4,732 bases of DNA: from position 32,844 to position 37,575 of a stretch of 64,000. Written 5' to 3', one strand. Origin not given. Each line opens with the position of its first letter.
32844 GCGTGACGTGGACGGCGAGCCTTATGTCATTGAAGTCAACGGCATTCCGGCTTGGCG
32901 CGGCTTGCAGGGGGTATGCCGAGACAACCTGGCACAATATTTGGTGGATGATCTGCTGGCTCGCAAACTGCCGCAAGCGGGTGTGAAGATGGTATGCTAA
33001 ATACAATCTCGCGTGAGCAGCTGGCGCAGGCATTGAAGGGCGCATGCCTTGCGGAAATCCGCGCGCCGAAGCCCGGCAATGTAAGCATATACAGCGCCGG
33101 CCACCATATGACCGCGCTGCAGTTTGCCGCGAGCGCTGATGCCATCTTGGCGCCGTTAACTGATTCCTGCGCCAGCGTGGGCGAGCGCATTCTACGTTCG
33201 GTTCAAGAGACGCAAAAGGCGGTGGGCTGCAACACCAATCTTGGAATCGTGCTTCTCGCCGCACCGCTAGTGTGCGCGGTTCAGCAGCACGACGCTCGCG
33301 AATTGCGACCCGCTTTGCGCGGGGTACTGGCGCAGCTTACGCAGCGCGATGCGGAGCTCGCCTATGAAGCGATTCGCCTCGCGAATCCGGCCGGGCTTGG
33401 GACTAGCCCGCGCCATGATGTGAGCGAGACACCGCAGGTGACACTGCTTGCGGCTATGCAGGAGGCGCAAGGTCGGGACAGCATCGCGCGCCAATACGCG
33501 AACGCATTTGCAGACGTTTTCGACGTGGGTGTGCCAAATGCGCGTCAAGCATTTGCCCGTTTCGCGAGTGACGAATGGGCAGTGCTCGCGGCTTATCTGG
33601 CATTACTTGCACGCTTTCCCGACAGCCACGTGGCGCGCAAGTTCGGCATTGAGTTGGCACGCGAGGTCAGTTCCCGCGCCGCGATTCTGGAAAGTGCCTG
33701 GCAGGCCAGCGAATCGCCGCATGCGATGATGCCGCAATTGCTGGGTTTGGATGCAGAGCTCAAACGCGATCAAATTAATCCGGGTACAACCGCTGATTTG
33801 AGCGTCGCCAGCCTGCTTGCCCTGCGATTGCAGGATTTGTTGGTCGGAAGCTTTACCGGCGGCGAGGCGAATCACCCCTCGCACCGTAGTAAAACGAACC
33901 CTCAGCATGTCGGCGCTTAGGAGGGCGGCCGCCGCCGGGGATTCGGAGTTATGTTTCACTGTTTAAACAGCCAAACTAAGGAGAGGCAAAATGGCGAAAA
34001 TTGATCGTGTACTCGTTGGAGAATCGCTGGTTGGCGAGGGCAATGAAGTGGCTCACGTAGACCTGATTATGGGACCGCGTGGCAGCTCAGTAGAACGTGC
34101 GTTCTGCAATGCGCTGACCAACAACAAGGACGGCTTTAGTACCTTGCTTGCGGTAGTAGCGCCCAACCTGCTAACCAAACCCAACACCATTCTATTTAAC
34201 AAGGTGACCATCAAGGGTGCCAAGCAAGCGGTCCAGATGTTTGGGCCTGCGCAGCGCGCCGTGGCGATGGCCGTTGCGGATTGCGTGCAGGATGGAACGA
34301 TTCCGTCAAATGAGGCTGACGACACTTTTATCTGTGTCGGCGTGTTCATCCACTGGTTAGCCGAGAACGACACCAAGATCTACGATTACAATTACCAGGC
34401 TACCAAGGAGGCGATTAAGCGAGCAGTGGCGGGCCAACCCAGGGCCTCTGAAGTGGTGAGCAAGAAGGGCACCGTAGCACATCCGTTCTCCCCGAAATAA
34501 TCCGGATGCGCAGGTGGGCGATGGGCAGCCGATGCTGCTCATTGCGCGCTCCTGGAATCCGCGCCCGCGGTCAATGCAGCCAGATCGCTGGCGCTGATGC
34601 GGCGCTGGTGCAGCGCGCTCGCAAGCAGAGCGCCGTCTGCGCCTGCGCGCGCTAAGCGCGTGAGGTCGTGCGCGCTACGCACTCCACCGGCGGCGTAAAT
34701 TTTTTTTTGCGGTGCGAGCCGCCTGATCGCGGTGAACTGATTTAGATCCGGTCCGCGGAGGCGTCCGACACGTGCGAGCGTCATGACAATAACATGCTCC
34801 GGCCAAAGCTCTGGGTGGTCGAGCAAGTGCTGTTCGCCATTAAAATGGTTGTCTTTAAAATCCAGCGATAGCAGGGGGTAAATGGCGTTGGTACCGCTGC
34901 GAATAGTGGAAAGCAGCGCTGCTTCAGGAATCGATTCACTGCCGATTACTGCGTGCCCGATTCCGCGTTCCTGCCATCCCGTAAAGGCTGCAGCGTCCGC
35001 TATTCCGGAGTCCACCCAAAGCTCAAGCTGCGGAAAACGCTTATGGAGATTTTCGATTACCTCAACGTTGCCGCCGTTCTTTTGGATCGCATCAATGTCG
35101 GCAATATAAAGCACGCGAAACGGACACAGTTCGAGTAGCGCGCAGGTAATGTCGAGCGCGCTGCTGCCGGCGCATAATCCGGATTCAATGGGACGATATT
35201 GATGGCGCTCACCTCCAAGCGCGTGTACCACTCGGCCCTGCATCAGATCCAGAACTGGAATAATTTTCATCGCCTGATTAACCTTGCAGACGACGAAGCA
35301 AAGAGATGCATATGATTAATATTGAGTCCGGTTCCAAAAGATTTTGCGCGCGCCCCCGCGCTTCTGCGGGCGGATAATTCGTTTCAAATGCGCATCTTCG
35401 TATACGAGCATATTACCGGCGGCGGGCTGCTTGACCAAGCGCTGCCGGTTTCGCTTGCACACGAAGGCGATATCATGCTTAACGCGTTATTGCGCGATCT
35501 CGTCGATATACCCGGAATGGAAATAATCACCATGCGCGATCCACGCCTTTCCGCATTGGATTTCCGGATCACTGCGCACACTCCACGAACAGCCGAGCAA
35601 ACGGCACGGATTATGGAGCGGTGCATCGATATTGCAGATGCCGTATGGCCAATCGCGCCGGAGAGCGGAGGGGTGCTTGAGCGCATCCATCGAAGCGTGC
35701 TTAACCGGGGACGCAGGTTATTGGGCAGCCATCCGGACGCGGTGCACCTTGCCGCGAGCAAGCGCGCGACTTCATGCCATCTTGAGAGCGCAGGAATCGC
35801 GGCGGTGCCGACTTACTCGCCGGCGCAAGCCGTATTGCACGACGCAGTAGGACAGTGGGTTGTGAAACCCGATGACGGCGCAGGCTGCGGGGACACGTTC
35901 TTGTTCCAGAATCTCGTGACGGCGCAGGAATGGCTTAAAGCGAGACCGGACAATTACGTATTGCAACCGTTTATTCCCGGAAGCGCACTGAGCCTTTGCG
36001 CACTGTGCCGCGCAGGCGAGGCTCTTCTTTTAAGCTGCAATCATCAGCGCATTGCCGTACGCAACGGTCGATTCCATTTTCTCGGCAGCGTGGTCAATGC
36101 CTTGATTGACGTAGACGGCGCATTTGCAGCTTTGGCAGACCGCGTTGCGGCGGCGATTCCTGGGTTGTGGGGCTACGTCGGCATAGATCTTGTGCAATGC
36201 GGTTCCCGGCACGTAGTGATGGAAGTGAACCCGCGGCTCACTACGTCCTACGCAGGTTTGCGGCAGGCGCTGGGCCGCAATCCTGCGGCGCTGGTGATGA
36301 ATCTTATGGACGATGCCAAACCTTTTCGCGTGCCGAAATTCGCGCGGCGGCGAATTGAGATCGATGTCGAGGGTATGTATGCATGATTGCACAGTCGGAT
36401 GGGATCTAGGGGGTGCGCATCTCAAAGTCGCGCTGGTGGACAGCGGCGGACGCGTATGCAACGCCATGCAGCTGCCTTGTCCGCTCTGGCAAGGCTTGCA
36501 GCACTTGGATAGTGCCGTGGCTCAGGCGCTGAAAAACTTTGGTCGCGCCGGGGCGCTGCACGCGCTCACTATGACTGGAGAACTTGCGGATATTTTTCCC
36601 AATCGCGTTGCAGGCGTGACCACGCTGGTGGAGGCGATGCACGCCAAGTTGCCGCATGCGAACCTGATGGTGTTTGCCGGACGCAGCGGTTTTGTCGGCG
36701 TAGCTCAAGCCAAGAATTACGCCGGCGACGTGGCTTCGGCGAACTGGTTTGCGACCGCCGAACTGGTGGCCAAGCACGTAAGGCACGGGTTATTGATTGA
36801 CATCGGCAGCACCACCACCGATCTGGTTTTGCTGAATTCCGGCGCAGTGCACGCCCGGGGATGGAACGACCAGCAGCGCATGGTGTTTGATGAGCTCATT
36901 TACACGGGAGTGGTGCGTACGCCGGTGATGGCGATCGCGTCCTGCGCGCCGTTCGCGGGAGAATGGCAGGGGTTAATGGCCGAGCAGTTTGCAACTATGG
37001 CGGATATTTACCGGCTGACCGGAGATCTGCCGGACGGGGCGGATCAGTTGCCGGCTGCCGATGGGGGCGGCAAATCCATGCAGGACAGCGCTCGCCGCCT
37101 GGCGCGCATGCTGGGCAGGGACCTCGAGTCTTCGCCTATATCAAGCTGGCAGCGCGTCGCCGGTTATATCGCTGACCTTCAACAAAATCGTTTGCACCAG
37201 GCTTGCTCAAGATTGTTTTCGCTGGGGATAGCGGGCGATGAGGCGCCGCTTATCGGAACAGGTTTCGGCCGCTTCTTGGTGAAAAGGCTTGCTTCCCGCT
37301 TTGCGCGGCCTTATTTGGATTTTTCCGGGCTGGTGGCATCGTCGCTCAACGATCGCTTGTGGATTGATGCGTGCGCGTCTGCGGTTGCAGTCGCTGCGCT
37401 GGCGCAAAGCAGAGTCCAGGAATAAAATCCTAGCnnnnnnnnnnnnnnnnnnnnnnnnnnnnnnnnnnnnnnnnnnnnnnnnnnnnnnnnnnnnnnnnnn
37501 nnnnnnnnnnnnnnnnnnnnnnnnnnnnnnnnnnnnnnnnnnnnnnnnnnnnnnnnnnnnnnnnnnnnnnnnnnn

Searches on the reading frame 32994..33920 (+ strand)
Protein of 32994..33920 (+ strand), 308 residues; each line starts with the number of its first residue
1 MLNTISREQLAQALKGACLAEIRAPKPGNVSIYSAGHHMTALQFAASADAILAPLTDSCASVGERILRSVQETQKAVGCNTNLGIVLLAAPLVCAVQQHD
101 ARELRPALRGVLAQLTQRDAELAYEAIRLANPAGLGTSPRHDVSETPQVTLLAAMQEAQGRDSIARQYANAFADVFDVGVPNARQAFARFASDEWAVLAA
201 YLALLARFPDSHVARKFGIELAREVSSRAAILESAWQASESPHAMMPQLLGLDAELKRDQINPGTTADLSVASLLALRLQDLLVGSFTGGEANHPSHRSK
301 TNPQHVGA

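Call 25: search_protein_families(library=pfam, proteins=[window:32994-33920:+], max_evalue=0.00001)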
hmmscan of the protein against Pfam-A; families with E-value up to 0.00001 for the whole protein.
window:32994-33920:+ (308 aa): 1 family
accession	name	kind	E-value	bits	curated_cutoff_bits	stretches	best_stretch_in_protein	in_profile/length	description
PF01874.21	CitG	-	9.3e-69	232.6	27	1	11-275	1-282/284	ATP:dephospho-CoA triphosphoribosyl transferase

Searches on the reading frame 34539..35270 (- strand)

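Call 25: search_protein_families(library=pfam, proteins=[window:34539-35270:-], max_evalue=0.00001)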
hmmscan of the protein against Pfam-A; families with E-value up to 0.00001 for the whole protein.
window:34539-35270:- (243 aa): 1 family
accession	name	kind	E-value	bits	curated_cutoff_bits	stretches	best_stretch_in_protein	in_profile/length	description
PF00977.27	His_biosynth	-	7.2e-25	88.2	23.6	1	2-225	1-227/228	Histidine biosynthesis protein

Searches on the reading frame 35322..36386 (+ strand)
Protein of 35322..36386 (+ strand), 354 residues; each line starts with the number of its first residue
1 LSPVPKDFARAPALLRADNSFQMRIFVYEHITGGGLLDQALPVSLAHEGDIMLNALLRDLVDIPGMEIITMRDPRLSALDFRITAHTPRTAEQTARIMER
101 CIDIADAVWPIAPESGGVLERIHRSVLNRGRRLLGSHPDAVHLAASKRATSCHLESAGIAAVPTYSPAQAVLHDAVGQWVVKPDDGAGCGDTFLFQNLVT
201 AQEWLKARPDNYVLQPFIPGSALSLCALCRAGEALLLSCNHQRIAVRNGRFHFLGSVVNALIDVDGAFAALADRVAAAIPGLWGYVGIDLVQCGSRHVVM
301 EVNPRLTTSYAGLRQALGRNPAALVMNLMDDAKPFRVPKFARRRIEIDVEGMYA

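Call 25: search_protein_families(library=pfam, proteins=[window:35322-36386:+], max_evalue=0.00001)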
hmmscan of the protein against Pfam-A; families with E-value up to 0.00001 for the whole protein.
window:35322-36386:+ (354 aa): 2 families
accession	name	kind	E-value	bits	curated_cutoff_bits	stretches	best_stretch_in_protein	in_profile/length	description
PF02655.19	ATP-grasp_3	-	2.1e-30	106.4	23.2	1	144-309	1-160/160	ATP-grasp domain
PF18301.6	preATP-grasp_3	-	6.6e-21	74.7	26.3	1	67-141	2-76/76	pre ATP-grasp 3 domain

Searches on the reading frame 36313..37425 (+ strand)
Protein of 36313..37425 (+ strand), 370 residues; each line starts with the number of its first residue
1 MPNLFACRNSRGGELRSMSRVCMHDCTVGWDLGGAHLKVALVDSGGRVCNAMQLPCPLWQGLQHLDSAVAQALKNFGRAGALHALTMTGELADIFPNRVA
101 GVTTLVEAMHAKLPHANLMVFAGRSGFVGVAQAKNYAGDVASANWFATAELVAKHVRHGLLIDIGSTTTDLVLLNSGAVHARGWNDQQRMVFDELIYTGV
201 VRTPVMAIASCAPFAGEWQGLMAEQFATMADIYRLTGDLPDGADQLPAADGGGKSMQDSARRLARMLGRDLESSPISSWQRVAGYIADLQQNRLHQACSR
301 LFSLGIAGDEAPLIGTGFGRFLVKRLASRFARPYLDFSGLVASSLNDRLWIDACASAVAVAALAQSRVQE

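Call 25: search_protein_families(library=pfam, proteins=[window:36313-37425:+], max_evalue=0.00001)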
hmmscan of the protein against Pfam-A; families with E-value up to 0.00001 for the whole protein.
window:36313-37425:+ (370 aa): 1 family
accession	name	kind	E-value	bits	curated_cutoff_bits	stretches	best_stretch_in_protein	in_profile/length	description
PF01968.24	Hydantoinase_A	-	1.3e-13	51.3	22.9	1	83-327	3-260/291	Hydantoinase/oxoprolinase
